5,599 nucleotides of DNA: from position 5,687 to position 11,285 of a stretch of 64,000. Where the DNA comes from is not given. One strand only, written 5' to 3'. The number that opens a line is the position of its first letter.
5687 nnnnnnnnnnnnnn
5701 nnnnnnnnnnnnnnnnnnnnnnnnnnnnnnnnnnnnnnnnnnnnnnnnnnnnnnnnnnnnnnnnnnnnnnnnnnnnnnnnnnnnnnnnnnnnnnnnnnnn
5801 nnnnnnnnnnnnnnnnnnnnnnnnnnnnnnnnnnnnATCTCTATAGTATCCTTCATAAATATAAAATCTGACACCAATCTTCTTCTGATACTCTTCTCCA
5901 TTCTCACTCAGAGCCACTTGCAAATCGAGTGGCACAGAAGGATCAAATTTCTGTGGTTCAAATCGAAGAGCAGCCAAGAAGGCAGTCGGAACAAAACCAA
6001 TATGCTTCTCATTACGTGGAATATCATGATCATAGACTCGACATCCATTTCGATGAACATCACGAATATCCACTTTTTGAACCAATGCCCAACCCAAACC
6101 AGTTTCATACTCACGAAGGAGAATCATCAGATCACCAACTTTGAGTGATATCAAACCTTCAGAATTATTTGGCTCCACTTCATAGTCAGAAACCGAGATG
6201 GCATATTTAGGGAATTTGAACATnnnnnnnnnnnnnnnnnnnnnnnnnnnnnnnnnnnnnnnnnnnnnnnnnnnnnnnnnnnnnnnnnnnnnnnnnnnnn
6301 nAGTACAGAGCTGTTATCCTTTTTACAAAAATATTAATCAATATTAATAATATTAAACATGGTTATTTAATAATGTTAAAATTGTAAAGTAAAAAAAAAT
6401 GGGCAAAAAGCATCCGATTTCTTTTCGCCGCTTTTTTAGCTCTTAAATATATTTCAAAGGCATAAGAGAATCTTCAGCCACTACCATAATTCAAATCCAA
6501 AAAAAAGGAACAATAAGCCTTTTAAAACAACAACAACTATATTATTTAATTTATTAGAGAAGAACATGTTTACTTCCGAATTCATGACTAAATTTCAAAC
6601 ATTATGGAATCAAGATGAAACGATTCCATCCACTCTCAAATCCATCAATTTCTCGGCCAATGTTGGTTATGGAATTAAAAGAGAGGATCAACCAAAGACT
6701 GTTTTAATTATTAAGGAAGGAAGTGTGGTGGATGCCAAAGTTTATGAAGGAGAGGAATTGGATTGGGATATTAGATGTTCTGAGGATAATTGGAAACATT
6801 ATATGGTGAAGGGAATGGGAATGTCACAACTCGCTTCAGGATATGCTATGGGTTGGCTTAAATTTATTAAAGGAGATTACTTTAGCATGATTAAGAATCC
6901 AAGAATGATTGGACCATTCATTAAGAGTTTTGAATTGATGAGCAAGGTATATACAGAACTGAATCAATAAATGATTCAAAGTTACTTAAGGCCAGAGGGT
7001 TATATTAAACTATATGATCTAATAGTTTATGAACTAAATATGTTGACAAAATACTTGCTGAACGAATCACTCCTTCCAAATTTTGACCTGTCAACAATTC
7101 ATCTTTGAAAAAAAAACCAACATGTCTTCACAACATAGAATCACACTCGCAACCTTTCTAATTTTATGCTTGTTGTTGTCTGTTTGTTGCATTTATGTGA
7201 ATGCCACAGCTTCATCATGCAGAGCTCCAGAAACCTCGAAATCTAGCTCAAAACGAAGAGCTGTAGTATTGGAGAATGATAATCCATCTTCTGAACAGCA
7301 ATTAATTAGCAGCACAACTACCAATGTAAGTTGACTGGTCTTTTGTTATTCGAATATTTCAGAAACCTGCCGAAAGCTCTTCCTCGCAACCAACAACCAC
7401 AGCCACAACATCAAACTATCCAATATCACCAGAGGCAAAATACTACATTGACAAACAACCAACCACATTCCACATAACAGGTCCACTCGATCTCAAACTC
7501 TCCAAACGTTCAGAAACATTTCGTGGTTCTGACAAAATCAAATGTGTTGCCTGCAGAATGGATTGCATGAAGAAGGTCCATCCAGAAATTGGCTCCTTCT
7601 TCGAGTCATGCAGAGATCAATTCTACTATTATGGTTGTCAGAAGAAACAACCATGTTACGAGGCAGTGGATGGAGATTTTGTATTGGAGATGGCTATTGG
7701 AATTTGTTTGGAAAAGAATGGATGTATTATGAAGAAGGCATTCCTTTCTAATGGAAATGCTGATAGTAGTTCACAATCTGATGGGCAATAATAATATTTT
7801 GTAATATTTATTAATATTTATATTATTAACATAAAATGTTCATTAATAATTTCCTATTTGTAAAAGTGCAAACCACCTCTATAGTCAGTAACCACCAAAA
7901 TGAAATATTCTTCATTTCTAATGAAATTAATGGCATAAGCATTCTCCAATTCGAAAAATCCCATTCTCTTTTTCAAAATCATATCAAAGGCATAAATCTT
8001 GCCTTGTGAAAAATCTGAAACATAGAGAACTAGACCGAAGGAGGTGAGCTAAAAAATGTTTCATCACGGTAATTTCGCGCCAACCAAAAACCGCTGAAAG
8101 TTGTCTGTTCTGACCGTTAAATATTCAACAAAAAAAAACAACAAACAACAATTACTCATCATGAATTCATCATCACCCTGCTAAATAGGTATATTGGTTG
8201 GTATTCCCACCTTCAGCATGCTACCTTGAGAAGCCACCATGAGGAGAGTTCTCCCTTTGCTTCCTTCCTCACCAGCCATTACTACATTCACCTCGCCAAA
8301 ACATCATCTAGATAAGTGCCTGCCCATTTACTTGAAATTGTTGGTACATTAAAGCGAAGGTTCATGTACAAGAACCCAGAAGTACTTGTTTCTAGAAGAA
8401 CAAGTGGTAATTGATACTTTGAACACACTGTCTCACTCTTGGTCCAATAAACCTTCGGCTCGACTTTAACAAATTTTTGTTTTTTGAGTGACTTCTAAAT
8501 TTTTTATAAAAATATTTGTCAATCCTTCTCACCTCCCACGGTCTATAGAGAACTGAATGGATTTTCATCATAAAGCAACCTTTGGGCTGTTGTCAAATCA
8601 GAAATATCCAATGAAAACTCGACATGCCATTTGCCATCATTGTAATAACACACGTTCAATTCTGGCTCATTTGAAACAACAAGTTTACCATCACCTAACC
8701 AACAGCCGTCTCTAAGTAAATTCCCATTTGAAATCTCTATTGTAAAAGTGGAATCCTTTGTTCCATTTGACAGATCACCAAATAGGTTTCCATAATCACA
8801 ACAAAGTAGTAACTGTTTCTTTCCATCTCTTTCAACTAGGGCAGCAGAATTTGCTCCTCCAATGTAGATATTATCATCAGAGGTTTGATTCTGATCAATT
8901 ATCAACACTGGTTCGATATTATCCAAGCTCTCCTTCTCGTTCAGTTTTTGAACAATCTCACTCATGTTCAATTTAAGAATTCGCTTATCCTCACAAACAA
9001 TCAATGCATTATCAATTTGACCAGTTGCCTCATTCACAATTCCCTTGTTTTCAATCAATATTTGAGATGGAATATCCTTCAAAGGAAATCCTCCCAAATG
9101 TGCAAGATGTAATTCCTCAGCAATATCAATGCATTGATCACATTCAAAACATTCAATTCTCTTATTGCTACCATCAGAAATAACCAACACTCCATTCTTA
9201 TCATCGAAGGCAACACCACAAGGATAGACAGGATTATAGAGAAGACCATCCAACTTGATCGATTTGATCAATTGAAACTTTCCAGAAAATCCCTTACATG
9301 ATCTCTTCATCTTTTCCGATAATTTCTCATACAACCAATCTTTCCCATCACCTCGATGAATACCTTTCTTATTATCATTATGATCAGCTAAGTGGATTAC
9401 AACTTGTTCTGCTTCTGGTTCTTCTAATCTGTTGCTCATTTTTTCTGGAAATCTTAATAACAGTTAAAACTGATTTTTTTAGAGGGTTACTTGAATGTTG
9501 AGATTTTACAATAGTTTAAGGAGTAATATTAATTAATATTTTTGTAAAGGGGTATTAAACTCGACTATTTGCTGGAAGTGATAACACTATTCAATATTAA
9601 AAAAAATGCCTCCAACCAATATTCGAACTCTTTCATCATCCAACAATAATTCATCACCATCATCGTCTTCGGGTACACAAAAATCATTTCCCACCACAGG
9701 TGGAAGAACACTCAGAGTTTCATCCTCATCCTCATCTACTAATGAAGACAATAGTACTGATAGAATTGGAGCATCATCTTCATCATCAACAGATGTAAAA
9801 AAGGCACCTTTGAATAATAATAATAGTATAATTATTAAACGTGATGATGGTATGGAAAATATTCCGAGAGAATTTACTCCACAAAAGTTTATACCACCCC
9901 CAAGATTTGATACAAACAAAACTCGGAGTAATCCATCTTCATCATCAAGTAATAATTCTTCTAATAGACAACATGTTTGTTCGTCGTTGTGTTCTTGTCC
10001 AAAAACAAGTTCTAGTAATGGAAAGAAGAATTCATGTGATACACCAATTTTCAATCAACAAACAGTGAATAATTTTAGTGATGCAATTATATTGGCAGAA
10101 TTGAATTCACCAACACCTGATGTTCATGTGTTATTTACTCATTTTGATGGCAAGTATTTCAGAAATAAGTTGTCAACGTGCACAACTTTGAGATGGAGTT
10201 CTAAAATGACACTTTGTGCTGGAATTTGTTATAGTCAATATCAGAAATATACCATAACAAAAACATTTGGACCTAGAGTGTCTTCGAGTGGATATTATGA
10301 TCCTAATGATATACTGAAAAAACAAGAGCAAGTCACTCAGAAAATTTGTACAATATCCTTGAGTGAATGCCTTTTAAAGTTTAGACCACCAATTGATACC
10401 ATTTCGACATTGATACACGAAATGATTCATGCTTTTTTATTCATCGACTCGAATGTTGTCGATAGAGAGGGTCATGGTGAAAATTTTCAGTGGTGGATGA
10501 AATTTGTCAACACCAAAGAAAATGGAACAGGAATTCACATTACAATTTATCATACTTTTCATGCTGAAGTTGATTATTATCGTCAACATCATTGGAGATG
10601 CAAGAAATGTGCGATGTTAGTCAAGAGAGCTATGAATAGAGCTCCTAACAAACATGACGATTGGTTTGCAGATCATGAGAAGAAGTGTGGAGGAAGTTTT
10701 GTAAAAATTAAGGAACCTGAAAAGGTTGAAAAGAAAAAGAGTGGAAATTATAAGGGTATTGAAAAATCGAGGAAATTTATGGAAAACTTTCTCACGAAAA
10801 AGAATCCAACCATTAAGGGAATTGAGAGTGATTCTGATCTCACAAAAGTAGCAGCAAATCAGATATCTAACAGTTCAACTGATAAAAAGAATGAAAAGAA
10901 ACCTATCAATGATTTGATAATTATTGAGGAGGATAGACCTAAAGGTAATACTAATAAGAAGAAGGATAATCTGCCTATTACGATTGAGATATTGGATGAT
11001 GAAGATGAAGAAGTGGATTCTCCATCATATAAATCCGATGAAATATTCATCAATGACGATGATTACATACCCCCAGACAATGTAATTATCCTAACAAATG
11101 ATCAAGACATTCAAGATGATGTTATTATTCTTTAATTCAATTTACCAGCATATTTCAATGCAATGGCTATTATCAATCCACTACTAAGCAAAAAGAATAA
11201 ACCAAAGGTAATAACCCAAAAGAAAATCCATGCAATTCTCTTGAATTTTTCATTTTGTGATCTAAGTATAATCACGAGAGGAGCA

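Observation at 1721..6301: Single-exon 1526-aa fusion of SH3 domain, fatty-acyl-CoA-synthetase-like adenylation domain, PCP and terminal thioester reductase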

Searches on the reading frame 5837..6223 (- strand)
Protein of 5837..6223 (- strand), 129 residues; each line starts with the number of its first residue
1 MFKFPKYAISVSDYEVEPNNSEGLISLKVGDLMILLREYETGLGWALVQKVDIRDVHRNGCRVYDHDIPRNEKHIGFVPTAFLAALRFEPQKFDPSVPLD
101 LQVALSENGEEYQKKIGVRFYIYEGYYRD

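Call 26: predict_structure(alignment_id=A2)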
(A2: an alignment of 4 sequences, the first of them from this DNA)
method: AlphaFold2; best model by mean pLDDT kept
length: 129 residues; sequences in the alignment: 4
mean_pLDDT: 77.0   pTM: 0.70
mean pLDDT of the five models: 77.0, 74.2, 70.1, 46.1, 43.6
residues with pLDDT >= 90: 14; 70-90: 83; 50-70: 19; < 50: 13
segments of 3 or more residues with pLDDT < 50: 1-3, 65-67, 124-129
pLDDT, mean of each block of 10 residues (from residue 1): 66 85 86 81 77 80 53 78 86 84 87 89 46
secondary structure, 60 per line:
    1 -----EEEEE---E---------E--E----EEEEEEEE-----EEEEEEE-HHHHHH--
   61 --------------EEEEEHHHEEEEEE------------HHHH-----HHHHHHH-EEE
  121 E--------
elements in order: E6-10 E32-39 E45-51 H53-58 E75-79 E83-88 H101-104 H110-116 E118-121

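Call 28: search_protein_representatives(alignment_id=A2)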
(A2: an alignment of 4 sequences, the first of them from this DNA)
Query: 4 sequences, 135 profile positions. Proteins with E-value up to 0.001 (for the whole library): 6; up to 1e-10: 5; up to 1e-30: 2. The best 6 are listed.
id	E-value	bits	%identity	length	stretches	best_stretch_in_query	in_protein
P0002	2.1e-59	215.6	-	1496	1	1-135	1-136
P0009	2.5e-57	208.9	-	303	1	1-135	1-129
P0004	5.5e-28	113.9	-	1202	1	43-135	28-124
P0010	1.5e-21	93.1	-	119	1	1-81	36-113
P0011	3.4e-16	75.7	-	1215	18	63-91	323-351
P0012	4.8e-09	52.6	-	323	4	82-135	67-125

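Call 31: list_cluster_members(proteins=[P0009, P0010, P0005, P0001])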
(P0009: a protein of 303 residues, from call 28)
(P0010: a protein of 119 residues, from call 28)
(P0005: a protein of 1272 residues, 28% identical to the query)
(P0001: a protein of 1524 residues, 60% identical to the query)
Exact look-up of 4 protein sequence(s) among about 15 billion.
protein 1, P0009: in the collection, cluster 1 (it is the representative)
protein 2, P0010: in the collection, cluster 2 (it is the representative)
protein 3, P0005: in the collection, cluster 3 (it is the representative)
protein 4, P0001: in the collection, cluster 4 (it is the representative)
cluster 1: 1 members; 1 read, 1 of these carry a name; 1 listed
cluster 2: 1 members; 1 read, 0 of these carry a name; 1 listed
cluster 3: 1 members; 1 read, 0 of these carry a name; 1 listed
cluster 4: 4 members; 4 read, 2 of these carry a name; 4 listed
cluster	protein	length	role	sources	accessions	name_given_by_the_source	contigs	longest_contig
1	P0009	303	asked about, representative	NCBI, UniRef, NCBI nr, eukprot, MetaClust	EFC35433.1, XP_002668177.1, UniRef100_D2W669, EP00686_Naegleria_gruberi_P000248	predicted protein [Naegleria gruberi] | Predicted protein n=1 Tax=Naegleria gruberi TaxID=5762 RepID=D2W669_NAEGR | uncharacterized protein NAEGRDRAFT_54917 [Naegleria gruberi]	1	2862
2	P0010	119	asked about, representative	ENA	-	-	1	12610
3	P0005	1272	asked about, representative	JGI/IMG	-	-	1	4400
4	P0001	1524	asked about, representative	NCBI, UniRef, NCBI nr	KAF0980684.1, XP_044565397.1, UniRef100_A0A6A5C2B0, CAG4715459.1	hypothetical protein FDP41_013167 [Naegleria fowleri] | Carrier domain-containing protein n=1 Tax=Naegleria fowleri TaxID=5763 ... | uncharacterized protein FDP41_013167 [Naegleria fowleri]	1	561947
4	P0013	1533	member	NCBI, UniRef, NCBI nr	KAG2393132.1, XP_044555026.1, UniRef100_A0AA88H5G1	hypothetical protein C9374_009709 [Naegleria lovaniensis] | Carrier domain-containing protein n=1 Tax=Naegleria lovaniensis TaxID=51637 ... | uncharacterized protein C9374_009709 [Naegleria lovaniensis]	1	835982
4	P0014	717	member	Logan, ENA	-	-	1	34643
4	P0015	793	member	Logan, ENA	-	-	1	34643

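Call 68: fold_search(model_id=the predicted structure, library=pdb)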
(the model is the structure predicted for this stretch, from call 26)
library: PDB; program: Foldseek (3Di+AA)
matches with E <= 10: 650; with E <= 0.001: 0
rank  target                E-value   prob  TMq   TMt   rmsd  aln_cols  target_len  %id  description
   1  1jqq_A                2.6e-03  1.00  0.40  0.62   4.9       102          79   20  Crystal structure of Pex13p(301-386) SH3 domain (released 2002-12-06)
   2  1jqq_B                3.1e-03  1.00  0.39  0.59   3.7        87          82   22  Crystal structure of Pex13p(301-386) SH3 domain (released 2002-12-06)
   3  2v1r_A                3.1e-03  1.00  0.37  0.69   3.8        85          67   22  Yeast Pex13 SH3 domain complexed with a peptide from Pex14 at 2.1 A resolution (released 2008-06-03)
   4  1n5z_B                3.3e-03  1.00  0.41  0.73   3.6        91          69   21  Complex structure of Pex13p SH3 domain with a peptide of Pex14p (released 2002-12-11)
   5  1n5z_A                3.7e-03  1.00  0.39  0.68   3.6        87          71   22  Complex structure of Pex13p SH3 domain with a peptide of Pex14p (released 2002-12-11)
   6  8dgq_B                4.4e-03  1.00  0.45  0.23   7.8       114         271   14  Crystal structure of p120RasGAP SH2-SH3-SH2 in complex with p190RhoGAP doubly phosphorylated peptide (released 2022-11-02)
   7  9ih6                  4.7e-03  1.00  0.40  0.78   2.5        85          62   20  A-SPECTRIN SH3 DOMAIN V9Y, A11V, V23L, M25V, V53L, V58L MUTANT (released 2025-08-06)
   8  8dgq_A                4.7e-03  1.00  0.45  0.22   7.8       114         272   14  Crystal structure of p120RasGAP SH2-SH3-SH2 in complex with p190RhoGAP doubly phosphorylated peptide (released 2022-11-02)
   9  7pvs_B                5.9e-03  1.00  0.39  0.80   2.5        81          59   17  Crystal structure of the Abl SH3 domain V73E-A74S-S75R-G76T-D77E-G92N-Y93N-N94T-H95E mutant in presence of PEG 200 (released 2022-09-14)
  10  1jqq_D                5.9e-03  1.00  0.38  0.65   3.6        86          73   22  Crystal structure of Pex13p(301-386) SH3 domain (released 2002-12-06)
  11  1bb9                  6.6e-03  1.00  0.42  0.62   4.3        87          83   20  CRYSTAL STRUCTURE OF THE SH3 DOMAIN FROM RAT AMPHIPHYSIN 2 (released 1998-06-17)
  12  6gbu_D                7.0e-03  1.00  0.41  0.77   3.2        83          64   17  Crystal structure of the second SH3 domain of FCHSD2 (SH3-2) in complex with the fourth SH3 domain of ITSN1 (SH3d) (released 2018-06-13)
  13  7pvq_A                7.0e-03  1.00  0.37  0.77   4.5        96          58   17  Crystal structure of the Abl SH3 domain V73E-A74S-S75R-G76T-D77E-G92N-Y93N-N94T-H95E mutant in the space group P21221 (released 2022-09-14)
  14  5np2_B                7.4e-03  1.00  0.38  0.76   2.6        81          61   15  Abl1 SH3 pTyr89/134 (released 2018-05-16)
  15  1va7_A                7.4e-03  1.00  0.41  0.73   5.1        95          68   21  Yeast Myo3 SH3 domain, triclinic crystal form (released 2005-06-14)
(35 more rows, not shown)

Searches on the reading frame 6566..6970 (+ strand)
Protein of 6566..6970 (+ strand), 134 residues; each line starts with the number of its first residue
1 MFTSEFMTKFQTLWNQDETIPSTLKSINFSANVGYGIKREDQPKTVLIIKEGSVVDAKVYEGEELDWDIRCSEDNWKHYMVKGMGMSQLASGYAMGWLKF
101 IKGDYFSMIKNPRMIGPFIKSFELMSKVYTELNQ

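Call 16: search_protein_families(library=pfam, proteins=[window:6566-6970:+], max_evalue=0.001)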
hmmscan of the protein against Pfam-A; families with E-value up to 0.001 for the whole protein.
window:6566-6970:+ (134 aa): 0 families

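Call 44: search_protein_families(library=pfam, proteins=[window:6566-6970:+], max_evalue=10)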
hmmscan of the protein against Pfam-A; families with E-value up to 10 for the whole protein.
window:6566-6970:+ (134 aa): 0 families

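Call 45: search_solved_structures(query=window:6566-6970:+, max_evalue=10)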
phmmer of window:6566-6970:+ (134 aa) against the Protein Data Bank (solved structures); distinct sequences matched with E-value up to 10: 1.
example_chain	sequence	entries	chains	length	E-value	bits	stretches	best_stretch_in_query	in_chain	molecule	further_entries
5vfx_A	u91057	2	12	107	0.16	15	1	29-90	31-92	TcpK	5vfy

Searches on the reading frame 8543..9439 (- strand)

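Call 16: search_protein_families(library=pfam, proteins=[window:8543-9439:-], max_evalue=0.001)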
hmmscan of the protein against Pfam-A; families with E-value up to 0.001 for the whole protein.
window:8543-9439:- (298 aa): 0 families

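Call 44: search_protein_families(library=pfam, proteins=[window:8543-9439:-], max_evalue=10)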
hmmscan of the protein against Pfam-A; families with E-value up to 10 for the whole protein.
window:8543-9439:- (298 aa): 1 family
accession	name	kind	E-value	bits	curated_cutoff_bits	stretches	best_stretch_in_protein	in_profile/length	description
PF01436.27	NHL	-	0.0039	17.6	20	1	72-98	3-28/28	NHL repeat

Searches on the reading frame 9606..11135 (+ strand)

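Call 16: search_protein_families(library=pfam, proteins=[window:9606-11135:+], max_evalue=0.001)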
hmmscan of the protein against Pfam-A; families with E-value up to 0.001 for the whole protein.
window:9606-11135:+ (509 aa): 2 families
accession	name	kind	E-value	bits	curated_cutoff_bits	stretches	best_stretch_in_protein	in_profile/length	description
PF10263.15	SprT-like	-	3.8e-25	88.3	25.6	1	175-316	3-108/108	SprT-like family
PF22934.1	SPRTN_ZBD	-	1.5e-12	47.8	27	1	327-367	1-48/48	Spartan-like zinc binding domain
